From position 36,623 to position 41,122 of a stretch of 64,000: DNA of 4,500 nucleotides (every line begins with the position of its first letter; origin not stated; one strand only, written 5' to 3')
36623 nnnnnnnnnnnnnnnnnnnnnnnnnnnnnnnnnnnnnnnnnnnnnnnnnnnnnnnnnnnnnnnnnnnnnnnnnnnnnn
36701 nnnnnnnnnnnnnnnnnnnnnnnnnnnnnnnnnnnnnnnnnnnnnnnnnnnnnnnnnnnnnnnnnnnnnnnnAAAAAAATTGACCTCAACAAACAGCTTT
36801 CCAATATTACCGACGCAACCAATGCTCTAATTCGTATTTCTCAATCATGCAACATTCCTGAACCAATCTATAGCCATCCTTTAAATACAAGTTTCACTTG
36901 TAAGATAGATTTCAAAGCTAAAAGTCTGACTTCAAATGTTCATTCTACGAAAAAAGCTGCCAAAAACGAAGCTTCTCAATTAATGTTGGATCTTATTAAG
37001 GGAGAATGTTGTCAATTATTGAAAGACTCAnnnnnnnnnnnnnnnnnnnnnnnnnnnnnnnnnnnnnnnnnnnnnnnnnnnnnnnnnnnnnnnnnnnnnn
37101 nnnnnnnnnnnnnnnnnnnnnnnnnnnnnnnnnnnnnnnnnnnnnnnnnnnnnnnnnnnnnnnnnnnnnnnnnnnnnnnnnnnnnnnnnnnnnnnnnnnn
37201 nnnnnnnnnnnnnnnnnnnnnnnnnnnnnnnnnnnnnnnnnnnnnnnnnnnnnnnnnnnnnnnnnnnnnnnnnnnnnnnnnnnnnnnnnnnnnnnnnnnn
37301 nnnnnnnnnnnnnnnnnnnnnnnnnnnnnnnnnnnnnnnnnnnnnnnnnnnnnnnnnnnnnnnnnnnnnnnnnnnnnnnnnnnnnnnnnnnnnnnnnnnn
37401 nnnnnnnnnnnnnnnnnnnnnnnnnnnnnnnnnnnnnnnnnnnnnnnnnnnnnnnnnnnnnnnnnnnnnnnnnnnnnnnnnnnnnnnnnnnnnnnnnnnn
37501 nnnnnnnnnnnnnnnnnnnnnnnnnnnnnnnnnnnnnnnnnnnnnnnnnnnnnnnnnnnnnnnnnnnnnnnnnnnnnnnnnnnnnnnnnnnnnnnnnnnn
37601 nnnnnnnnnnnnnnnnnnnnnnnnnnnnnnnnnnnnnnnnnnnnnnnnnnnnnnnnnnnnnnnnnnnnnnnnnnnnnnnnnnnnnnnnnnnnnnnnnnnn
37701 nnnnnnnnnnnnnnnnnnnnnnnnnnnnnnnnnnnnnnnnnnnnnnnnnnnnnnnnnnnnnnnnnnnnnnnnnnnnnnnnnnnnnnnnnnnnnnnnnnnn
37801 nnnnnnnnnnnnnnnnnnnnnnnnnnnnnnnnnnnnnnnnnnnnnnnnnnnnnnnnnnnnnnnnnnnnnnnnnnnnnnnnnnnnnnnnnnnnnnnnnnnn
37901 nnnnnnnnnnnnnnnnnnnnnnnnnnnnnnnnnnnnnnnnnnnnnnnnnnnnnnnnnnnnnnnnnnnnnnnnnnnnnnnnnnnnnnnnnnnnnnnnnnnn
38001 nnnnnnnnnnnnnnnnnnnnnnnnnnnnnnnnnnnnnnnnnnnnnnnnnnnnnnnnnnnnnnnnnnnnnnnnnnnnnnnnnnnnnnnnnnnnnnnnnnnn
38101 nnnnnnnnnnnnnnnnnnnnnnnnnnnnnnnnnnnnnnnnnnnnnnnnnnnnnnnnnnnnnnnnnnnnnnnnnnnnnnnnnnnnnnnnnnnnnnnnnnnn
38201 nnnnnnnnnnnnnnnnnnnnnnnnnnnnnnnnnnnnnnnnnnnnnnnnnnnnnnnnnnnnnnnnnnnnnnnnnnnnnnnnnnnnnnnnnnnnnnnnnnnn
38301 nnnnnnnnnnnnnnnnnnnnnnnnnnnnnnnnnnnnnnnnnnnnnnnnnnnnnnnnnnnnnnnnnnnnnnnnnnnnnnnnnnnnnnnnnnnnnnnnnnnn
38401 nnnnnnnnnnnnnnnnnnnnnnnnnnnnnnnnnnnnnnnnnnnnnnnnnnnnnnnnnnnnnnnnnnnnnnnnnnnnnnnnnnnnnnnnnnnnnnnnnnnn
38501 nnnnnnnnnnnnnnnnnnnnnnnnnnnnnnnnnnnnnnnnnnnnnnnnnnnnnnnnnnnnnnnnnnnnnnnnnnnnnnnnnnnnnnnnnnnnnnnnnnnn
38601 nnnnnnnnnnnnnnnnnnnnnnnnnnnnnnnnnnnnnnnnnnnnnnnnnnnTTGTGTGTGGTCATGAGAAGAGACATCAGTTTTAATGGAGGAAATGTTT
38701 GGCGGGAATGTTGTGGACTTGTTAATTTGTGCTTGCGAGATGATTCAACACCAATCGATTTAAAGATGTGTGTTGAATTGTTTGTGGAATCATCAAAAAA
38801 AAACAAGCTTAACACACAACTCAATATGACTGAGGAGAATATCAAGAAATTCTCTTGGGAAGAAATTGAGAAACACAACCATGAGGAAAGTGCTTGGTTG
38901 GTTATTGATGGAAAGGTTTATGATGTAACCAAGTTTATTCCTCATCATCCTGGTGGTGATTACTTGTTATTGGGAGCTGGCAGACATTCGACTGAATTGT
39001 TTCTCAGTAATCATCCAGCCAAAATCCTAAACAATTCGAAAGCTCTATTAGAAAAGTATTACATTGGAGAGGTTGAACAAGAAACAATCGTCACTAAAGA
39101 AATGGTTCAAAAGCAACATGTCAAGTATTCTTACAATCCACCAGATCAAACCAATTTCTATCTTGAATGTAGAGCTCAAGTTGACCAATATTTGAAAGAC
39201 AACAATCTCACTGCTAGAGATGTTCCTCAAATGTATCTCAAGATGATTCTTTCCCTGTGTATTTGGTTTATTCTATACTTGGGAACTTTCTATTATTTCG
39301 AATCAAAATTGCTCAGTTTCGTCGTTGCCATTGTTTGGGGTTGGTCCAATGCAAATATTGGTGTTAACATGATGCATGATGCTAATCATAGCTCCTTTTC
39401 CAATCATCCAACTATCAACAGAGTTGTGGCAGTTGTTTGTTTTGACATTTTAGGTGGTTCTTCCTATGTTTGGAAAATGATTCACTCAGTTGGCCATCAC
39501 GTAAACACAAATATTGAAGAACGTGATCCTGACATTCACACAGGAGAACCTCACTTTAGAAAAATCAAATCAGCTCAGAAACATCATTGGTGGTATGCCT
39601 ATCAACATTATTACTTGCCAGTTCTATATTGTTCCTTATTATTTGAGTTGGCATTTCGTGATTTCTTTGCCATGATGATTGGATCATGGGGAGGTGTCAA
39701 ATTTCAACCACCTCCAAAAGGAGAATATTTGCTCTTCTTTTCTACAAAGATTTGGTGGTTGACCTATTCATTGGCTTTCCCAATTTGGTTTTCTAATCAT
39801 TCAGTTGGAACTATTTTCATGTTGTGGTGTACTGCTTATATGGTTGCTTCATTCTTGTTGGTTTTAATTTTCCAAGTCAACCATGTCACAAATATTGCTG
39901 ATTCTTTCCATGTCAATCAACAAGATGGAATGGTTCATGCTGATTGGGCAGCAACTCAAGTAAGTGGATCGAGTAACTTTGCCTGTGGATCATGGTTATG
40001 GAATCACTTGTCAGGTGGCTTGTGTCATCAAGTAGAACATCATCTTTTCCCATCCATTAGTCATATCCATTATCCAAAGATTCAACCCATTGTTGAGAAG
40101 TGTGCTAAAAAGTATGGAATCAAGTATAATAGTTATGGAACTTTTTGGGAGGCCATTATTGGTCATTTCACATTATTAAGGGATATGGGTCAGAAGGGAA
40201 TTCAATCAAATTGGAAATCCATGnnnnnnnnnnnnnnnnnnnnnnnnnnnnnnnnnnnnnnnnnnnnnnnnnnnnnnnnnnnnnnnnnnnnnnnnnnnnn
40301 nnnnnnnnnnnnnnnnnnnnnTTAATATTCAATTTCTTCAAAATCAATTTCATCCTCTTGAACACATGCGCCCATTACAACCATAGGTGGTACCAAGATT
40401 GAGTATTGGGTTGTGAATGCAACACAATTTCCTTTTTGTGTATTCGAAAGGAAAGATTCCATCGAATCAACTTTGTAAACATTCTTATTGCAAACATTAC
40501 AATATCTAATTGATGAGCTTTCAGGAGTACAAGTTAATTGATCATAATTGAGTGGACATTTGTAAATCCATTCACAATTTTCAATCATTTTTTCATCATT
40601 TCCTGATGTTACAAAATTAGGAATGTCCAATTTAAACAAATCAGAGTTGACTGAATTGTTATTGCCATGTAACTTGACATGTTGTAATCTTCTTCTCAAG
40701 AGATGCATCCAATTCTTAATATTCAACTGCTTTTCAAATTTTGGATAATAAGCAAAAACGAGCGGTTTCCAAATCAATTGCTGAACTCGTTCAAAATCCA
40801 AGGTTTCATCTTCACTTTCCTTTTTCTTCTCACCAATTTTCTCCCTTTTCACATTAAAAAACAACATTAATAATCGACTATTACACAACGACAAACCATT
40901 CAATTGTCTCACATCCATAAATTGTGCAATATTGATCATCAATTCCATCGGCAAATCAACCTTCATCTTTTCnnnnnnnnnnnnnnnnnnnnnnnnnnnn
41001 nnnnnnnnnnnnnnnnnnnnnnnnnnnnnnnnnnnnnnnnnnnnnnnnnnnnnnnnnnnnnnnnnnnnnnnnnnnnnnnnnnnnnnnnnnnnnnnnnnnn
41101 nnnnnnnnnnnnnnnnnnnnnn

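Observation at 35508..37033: Protein kinase fused to a U1/JAZ-type dsRNA-binding zinc finger and a dsRBM: a possible PKR-like dsRNA-sensing kinase with inverted domain order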

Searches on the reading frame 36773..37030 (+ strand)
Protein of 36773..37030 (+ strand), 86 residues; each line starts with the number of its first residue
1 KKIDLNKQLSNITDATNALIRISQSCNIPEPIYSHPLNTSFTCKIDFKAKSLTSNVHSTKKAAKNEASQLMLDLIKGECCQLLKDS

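Call 22: search_solved_structures(query=window:36773-37030:+, max_evalue=10, show_alignments=4)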
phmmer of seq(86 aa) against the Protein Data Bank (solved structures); distinct sequences matched with E-value up to 10: 1.
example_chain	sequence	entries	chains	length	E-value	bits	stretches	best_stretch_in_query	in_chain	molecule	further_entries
7e4v_A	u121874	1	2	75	1.9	12.4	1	17-74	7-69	Staufen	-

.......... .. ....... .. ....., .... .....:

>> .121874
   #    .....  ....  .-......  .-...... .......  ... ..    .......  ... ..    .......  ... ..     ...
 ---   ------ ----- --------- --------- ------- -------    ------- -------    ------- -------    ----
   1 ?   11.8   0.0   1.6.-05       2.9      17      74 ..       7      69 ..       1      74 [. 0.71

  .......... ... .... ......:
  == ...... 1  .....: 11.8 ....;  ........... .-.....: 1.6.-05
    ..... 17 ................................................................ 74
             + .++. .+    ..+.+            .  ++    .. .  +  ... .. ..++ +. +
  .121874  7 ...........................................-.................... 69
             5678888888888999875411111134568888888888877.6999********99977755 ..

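Call 25: find_homologous_proteins(query=window:36773-37030:+, max_evalue=10)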
Query seq(86 aa): 1 candidates shared short words with the query, none scored E <= 10.

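Call 43: search_protein_families(library=pfam, proteins=[window:36800-37030:+], max_evalue=10)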
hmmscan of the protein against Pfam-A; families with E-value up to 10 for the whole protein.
seq(77 aa): 2 families
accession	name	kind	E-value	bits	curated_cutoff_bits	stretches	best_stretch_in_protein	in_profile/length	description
PF00035.32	dsrm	-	0.00016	22.7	23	1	29-64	29-64/66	Double-stranded RNA binding motif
PF07365.17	Toxin_8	-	0.043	14.5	21.6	1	50-72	15-37/50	Alpha conotoxin precursor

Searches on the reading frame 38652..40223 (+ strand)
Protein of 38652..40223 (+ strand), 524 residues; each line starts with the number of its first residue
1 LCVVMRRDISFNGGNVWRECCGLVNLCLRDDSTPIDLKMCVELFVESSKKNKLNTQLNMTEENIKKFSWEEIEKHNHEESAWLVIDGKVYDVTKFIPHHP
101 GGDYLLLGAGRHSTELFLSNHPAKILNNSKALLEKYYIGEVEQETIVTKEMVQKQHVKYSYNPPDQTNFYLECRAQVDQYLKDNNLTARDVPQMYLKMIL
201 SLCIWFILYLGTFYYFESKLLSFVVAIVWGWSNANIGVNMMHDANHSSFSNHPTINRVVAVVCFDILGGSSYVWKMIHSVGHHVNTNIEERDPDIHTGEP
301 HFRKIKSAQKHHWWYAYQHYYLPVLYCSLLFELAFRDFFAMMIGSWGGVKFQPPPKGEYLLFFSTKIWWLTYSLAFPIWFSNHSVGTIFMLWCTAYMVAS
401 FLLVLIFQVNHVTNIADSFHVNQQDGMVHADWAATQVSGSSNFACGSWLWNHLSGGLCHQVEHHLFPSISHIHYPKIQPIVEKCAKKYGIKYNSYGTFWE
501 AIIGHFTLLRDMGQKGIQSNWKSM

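Call 71: search_protein_families(library=pfam, proteins=[window:38652-40223:+], max_evalue=0.01)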
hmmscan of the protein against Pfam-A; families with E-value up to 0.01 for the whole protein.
window:38652-40223:+ (524 aa): 2 families
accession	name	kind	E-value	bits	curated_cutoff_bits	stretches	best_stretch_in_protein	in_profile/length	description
PF00487.30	FA_desaturase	-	9.9e-31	107.8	29.7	1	221-495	4-252/253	Fatty acid desaturase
PF00173.33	Cyt-b5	-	1.2e-20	73.7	23.7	1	68-141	1-73/74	Cytochrome b5-like Heme/Steroid binding domain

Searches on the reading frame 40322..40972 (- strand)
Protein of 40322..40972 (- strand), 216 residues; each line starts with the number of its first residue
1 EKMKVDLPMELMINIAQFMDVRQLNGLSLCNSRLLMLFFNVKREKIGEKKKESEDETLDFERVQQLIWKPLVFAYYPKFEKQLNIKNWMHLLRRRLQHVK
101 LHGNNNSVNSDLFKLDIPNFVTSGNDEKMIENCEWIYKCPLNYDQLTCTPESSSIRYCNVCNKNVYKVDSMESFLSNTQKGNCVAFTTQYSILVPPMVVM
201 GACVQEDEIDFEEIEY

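Call 71: search_protein_families(library=pfam, proteins=[window:40322-40972:-], max_evalue=0.01)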
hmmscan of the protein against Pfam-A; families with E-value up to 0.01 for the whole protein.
window:40322-40972:- (216 aa): 1 family
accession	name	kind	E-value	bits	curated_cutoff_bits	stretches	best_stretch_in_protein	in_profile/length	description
PF00646.38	F-box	-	0.0052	17.1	20.5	0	6-38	3-35/43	F-box domain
